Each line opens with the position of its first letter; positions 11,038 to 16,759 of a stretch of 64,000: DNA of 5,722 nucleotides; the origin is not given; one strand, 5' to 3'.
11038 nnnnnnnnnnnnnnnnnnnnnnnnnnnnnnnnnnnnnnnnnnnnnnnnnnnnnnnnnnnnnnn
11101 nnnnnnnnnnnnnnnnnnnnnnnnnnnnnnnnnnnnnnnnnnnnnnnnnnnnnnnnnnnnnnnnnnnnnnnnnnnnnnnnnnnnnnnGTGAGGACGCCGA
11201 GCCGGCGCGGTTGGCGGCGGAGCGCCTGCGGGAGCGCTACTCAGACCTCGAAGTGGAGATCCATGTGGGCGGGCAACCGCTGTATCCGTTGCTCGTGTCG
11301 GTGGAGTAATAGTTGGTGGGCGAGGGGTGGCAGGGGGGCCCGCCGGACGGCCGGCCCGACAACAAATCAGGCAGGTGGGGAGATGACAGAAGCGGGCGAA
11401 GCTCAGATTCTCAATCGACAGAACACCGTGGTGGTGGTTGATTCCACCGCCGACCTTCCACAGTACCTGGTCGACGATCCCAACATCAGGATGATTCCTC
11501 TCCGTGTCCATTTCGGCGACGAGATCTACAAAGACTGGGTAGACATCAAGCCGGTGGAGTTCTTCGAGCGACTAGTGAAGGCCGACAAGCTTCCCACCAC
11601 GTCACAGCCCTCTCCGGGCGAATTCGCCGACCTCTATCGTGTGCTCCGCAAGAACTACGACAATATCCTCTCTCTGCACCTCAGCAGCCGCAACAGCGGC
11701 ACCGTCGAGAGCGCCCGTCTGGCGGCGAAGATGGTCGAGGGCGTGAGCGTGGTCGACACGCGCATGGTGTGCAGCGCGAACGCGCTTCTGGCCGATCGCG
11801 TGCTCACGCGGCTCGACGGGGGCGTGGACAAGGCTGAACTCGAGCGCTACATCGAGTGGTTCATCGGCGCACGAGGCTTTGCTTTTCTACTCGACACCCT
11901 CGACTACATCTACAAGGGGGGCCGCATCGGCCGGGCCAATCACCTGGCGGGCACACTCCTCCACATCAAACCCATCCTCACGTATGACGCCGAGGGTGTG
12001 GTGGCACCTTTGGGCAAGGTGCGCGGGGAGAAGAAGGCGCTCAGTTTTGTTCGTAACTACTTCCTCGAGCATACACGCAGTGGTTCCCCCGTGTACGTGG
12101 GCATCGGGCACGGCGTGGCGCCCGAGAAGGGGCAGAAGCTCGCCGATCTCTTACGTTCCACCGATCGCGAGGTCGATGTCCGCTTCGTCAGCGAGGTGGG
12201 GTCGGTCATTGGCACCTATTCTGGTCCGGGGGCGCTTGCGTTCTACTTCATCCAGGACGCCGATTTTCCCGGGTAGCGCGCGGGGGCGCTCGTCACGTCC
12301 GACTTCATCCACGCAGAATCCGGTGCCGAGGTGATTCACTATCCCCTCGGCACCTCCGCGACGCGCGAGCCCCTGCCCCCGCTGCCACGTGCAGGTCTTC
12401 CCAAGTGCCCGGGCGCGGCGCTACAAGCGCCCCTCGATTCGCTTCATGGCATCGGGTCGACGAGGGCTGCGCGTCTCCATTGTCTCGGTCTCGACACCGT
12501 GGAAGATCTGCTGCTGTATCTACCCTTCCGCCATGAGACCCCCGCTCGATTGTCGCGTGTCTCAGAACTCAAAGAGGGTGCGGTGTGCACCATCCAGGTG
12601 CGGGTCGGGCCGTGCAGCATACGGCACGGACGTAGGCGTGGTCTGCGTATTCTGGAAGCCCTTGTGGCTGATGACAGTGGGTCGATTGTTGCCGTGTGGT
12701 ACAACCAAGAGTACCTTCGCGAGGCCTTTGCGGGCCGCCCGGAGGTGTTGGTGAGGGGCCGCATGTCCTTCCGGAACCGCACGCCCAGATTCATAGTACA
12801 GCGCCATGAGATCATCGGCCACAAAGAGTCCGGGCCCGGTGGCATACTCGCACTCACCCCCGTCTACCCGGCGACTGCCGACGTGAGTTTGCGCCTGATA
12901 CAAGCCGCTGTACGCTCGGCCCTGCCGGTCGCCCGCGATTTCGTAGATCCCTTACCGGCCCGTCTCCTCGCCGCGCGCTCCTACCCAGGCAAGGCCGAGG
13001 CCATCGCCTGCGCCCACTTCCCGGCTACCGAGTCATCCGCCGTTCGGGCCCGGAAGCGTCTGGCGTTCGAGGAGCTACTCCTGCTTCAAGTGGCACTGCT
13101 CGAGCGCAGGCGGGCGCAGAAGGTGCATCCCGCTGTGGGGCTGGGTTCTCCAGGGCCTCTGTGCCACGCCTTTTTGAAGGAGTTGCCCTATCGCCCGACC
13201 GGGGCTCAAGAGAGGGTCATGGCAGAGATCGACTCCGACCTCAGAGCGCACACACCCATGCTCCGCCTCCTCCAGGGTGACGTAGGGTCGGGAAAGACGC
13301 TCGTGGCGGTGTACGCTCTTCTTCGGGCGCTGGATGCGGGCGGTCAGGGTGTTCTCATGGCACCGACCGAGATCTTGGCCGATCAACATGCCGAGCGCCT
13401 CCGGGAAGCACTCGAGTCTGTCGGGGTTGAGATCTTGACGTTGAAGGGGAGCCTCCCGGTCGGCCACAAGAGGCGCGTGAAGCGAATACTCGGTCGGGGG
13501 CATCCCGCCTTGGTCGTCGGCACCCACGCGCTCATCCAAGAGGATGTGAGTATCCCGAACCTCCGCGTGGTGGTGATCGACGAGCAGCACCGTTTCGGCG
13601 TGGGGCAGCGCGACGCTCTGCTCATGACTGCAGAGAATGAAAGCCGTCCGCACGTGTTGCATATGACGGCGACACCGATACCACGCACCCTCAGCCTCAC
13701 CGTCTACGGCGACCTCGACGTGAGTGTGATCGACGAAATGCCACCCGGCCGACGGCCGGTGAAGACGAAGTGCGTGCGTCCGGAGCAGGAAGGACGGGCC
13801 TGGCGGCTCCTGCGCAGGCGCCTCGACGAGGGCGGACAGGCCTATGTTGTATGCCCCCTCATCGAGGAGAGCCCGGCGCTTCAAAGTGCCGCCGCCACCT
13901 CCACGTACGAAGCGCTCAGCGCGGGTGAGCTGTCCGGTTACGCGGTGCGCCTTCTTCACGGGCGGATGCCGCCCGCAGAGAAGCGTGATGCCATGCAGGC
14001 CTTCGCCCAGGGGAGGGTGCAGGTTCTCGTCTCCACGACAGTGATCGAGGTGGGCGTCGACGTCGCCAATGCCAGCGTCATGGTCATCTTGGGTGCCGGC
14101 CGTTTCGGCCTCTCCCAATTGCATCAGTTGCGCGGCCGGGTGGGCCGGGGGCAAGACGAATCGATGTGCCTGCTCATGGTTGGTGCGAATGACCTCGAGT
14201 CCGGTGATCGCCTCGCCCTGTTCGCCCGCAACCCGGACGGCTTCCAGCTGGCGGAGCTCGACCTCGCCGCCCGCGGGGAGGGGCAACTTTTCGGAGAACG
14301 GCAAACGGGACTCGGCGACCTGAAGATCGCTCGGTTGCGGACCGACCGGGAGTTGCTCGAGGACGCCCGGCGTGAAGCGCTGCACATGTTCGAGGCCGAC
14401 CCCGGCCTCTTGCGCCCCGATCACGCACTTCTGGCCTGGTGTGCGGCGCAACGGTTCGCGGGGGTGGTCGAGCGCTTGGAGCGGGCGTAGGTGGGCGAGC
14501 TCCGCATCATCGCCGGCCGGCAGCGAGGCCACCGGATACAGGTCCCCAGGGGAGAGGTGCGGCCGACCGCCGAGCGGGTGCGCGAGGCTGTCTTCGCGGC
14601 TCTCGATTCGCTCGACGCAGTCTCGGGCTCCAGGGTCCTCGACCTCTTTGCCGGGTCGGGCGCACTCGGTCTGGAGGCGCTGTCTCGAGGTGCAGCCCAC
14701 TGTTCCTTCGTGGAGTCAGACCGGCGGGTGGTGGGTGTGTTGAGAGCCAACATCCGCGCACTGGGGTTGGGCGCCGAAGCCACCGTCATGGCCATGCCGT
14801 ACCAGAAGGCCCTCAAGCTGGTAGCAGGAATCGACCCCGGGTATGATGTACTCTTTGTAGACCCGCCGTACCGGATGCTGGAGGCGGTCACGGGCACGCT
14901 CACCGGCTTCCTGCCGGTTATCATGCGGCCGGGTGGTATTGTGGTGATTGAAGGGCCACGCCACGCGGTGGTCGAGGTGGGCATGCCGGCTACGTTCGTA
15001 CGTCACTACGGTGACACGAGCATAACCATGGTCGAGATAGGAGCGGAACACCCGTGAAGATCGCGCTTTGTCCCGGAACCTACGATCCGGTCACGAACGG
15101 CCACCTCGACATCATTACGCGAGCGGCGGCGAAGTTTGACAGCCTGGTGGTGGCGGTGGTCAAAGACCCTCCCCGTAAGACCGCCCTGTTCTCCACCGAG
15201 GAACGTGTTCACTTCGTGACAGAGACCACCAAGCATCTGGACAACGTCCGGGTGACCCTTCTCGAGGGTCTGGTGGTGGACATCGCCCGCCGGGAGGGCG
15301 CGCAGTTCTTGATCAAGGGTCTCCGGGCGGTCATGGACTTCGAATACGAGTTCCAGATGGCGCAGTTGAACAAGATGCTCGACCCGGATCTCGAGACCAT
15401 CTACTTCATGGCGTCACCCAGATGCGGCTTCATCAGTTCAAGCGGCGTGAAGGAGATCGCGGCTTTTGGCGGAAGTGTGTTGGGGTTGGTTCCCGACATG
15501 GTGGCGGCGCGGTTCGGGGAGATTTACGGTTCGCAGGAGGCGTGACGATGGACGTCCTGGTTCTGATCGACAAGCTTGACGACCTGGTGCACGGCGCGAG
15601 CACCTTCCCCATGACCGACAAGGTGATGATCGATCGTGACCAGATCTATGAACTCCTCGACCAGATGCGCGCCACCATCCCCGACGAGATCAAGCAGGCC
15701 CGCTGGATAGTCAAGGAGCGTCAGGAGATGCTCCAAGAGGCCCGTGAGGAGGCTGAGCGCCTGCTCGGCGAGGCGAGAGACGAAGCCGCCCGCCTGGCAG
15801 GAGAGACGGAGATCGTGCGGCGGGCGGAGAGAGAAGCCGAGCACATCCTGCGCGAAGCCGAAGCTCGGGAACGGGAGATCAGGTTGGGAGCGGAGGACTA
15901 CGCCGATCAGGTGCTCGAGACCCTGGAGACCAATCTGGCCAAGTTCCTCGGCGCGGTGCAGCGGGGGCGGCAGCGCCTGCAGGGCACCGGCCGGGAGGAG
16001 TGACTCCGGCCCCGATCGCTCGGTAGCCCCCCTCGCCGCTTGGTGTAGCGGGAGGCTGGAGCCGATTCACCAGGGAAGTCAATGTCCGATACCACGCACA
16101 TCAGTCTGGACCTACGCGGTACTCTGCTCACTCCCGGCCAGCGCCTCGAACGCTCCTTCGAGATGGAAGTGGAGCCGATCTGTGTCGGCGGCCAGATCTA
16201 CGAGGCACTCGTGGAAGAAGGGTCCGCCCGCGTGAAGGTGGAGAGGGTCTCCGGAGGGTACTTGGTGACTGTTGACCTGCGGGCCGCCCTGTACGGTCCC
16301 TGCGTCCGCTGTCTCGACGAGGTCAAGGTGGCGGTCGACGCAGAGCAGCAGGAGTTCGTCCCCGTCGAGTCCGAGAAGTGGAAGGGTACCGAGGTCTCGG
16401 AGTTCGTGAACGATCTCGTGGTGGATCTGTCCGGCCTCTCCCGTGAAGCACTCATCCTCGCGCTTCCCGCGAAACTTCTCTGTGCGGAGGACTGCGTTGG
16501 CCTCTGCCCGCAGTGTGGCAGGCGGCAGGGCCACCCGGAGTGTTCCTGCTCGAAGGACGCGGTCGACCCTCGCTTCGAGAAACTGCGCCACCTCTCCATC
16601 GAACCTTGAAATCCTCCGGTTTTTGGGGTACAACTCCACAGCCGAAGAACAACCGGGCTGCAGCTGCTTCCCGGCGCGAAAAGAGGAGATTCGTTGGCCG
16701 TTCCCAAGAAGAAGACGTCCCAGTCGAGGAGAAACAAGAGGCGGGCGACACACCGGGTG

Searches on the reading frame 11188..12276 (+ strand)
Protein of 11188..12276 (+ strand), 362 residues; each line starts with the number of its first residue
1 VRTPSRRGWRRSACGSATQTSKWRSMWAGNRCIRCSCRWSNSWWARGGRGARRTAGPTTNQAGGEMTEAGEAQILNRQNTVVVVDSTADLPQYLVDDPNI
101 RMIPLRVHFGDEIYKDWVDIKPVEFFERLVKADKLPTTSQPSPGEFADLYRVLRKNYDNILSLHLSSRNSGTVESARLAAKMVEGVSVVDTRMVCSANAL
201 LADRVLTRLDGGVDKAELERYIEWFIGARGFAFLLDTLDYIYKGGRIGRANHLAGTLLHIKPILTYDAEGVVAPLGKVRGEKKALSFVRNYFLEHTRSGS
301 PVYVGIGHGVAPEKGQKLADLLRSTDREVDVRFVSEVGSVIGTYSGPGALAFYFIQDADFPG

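Call 59: search_protein_families(library=pfam, proteins=[window:11188-12276:+], max_evalue=0.001)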
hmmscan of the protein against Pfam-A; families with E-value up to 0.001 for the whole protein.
window:11188-12276:+ (362 aa): 1 family
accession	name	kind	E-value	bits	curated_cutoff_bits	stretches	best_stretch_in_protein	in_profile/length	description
PF02645.21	DegV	-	2.9e-72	243.8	27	1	81-356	3-279/280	Uncharacterised protein, DegV family COG1307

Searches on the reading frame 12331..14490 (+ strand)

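Call 42: search_protein_families(library=pfam, proteins=[window:12331-14490:+], max_evalue=0.001)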
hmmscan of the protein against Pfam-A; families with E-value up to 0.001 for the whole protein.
window:12331-14490:+ (719 aa): 7 families
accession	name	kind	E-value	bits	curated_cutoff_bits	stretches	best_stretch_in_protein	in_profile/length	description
PF00270.35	DEAD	-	9.9e-22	77.9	26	1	311-453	18-163/167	DEAD/DEAH box helicase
PF00271.37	Helicase_C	-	5e-21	75.5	23.5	1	498-606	12-108/110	Helicase conserved C-terminal domain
PF17191.10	RecG_wedge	-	1.4e-15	57.7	23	1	39-199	6-160/162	RecG wedge domain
PF19833.4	RecG_dom3_C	-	1.1e-10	41.9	26.8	1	636-701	3-69/87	ATP-dependent DNA helicase RecG, domain 3, C-terminal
PF04851.21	ResIII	-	1.2e-07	32.2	22.5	1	295-449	10-162/164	Type III restriction enzyme, res subunit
PF22590.2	Cas3-like_C_2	-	0.00062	20.4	27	0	521-607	14-104/106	CRISPR-associated nuclease/helicase Cas3, C-terminal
PF13604.12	AAA_30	-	0.00087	19.5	27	0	308-437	17-115/191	AAA domain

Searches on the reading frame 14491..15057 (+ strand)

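Call 58: search_protein_families(library=pfam, proteins=[window:14491-15057:+], max_evalue=0.001)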
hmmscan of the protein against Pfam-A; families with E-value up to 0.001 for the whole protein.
window:14491-15057:+ (188 aa): 2 families
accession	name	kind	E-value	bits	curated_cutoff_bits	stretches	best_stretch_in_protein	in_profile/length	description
PF03602.21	Cons_hypoth95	-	1.9e-40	138.9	24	1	4-180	1-180/182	Conserved hypothetical protein 95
PF05175.20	MTS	-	6.6e-05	23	23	1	38-134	24-115/170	Methyltransferase small domain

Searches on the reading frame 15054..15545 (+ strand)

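Call 58: search_protein_families(library=pfam, proteins=[window:15054-15545:+], max_evalue=0.001)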
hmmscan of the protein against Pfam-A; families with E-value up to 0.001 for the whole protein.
window:15054-15545:+ (163 aa): 2 families
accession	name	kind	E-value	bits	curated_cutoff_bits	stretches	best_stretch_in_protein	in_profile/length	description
PF01467.32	CTP_transf_like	-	8.8e-25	87.9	21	1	5-134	1-132/133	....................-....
PF08218.17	Citrate_ly_lig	-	8.8e-08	32.5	20.9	1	11-113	9-106/182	Citrate lyase ligase C-terminal domain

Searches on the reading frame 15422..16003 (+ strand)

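Call 42: search_protein_families(library=pfam, proteins=[window:15422-16003:+], max_evalue=0.001)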
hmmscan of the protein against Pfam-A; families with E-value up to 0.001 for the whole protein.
window:15422-16003:+ (193 aa): 1 family
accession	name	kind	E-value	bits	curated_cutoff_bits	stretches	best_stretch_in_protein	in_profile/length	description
PF05103.18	DivIVA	-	0.00083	19.8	28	0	98-134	85-121/131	DivIVA protein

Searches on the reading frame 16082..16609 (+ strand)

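Call 42: search_protein_families(library=pfam, proteins=[window:16082-16609:+], max_evalue=0.001)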
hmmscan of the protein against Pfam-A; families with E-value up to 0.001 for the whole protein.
window:16082-16609:+ (175 aa): 1 family
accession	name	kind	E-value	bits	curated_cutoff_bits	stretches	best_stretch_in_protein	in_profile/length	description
PF02620.22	YceD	-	3.8e-22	79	33.2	1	63-171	2-118/119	Large ribosomal RNA subunit accumulation protein YceD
